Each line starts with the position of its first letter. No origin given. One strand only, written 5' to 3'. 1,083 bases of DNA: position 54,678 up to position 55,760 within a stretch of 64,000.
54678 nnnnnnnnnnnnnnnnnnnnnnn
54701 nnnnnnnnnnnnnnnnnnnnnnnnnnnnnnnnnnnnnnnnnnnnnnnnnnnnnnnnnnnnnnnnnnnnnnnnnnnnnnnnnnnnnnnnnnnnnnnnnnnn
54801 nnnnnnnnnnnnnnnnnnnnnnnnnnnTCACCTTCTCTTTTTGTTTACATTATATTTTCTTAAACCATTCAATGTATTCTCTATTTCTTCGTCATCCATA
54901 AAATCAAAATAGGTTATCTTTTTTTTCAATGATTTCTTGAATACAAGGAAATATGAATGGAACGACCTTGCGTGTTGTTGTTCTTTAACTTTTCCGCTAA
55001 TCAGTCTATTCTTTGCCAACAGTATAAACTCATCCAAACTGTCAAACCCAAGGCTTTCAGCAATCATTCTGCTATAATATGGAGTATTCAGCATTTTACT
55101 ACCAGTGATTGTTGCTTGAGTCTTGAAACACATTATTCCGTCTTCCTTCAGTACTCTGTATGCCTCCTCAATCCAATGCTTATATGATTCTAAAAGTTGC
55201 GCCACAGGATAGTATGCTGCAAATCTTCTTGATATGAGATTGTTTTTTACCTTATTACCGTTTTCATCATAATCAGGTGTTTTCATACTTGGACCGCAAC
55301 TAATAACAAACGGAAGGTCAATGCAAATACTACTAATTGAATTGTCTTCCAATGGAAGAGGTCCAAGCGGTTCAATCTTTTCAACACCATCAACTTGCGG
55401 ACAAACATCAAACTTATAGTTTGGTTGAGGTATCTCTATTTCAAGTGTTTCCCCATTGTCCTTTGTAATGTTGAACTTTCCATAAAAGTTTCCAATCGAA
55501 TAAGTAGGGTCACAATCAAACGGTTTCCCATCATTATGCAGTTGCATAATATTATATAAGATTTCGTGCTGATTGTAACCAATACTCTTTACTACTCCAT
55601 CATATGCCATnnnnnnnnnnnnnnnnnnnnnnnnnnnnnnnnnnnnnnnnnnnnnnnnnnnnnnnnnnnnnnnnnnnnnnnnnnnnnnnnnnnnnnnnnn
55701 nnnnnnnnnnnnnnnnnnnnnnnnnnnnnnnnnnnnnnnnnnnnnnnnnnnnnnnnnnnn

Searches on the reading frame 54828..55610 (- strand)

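Call 40: search_protein_families(library=pfam, proteins=[window:54828-55610:-], max_evalue=0.001)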
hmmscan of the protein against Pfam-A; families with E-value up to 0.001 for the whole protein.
window:54828-55610:- (260 aa): 1 family
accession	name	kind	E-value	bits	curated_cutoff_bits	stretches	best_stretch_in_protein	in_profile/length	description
PF01555.25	N6_N4_Mtase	-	2.4e-06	28.1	26.7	1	130-245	19-120/221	DNA methylase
